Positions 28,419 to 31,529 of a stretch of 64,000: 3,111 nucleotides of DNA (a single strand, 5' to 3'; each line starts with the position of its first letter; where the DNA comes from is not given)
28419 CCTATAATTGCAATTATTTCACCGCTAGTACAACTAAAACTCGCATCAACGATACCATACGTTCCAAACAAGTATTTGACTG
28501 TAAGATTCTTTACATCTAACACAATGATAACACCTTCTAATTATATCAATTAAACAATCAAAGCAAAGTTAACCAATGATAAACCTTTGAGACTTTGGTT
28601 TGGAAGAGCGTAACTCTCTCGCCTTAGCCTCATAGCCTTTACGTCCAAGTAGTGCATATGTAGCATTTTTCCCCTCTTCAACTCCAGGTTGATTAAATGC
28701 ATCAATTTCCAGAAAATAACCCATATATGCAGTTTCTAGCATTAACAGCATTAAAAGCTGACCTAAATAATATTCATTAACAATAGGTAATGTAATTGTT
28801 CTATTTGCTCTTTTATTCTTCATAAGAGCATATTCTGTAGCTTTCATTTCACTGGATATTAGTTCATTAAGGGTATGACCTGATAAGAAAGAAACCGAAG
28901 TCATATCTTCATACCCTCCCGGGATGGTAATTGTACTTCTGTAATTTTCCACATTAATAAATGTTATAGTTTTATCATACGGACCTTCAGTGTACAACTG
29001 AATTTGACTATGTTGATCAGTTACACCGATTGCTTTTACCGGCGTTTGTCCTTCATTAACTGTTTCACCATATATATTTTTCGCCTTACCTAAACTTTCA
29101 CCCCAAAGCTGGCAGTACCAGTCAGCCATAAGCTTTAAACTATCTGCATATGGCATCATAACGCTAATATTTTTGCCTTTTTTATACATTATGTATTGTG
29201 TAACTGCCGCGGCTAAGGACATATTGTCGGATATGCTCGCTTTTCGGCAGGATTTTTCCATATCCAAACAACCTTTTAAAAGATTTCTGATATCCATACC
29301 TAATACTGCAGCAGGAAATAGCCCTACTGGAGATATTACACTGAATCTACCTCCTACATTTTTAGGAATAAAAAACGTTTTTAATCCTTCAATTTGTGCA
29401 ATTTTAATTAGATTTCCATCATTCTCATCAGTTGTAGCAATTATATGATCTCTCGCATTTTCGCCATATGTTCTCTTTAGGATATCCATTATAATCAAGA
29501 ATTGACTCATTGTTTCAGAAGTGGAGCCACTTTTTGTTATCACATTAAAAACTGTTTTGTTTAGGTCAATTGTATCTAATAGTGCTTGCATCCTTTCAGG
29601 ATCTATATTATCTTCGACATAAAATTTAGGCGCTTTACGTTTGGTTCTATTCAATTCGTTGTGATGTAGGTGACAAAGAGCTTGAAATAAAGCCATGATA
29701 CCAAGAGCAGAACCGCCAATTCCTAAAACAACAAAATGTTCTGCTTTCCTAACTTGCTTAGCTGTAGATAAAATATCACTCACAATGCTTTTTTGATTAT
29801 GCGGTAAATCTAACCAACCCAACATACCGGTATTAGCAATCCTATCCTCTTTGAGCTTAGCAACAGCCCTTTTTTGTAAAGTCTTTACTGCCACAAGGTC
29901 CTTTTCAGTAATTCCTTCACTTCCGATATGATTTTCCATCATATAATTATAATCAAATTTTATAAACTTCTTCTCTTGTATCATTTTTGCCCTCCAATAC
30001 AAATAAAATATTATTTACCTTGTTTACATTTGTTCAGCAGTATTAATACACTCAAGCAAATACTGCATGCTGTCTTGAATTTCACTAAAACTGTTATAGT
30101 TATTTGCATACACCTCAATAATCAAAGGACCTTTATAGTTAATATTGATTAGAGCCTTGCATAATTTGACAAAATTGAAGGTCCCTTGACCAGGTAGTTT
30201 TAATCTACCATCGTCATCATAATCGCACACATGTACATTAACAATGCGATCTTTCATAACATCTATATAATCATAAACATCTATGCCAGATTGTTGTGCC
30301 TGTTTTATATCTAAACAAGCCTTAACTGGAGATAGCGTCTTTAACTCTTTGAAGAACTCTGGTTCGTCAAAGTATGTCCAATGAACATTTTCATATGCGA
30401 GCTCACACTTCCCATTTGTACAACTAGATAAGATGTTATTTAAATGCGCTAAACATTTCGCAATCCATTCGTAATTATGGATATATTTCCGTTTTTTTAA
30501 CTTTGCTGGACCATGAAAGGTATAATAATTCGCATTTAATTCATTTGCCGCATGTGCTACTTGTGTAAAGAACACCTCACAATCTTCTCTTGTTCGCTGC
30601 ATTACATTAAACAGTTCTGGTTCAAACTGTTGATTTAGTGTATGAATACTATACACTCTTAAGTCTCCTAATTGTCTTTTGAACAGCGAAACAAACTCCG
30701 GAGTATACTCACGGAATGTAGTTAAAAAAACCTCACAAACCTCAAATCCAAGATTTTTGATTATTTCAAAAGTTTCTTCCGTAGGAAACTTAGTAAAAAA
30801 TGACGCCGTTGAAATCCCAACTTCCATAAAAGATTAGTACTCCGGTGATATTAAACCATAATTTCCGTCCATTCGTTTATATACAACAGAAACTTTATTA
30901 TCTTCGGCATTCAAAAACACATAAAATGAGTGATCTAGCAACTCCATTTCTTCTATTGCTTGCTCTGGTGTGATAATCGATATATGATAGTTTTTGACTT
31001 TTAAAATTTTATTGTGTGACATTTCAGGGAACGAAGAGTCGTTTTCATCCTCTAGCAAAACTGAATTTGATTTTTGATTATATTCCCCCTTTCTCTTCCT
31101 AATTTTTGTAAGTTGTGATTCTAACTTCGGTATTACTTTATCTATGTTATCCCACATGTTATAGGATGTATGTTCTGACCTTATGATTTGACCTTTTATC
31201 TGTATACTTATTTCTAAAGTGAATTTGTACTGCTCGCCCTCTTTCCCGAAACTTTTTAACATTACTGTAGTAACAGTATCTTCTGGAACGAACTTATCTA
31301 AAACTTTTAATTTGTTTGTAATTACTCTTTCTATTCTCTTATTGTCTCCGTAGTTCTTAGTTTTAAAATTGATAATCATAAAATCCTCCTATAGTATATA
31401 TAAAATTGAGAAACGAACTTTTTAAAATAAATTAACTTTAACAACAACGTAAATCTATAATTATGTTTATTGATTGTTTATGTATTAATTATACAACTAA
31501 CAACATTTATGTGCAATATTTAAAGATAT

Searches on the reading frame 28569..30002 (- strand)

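Call 19: search_protein_families(library=pfam, proteins=[window:28569-30002:-], max_evalue=0.00001)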
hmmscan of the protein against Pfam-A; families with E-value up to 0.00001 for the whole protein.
window:28569-30002:- (477 aa): 1 family
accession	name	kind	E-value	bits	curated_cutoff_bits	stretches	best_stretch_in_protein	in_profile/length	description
PF00342.24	PGI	-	8.1e-34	117.5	22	1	85-450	94-464/486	Phosphoglucose isomerase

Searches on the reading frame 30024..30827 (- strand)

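Call 19: search_protein_families(library=pfam, proteins=[window:30024-30827:-], max_evalue=0.00001)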
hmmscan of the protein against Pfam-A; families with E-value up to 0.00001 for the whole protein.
window:30024-30827:- (267 aa): 1 family
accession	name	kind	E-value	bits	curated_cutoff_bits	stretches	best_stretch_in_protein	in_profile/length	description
PF01261.30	AP_endonuc_2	-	1.8e-18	67.6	31.1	1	20-259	1-248/249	Xylose isomerase-like TIM barrel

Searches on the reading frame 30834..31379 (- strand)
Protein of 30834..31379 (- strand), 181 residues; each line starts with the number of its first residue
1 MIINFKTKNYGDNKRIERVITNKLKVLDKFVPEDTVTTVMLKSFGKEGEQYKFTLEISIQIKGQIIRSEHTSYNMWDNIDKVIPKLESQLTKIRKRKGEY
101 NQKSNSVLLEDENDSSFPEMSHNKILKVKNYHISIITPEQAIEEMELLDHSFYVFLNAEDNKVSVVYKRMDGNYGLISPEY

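Call 19: search_protein_families(library=pfam, proteins=[window:30834-31379:-], max_evalue=0.00001)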
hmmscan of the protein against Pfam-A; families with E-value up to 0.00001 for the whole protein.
window:30834-31379:- (181 aa): 2 families
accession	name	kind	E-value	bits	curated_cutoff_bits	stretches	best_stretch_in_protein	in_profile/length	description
PF16321.10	Ribosom_S30AE_C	-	7.1e-22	77.3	25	1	122-176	3-57/57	Sigma 54 modulation/S30EA ribosomal protein C terminus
PF02482.25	Ribosomal_S30AE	-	8.2e-11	42.9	23.7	1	3-96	1-86/88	Sigma 54 modulation protein / S30EA ribosomal protein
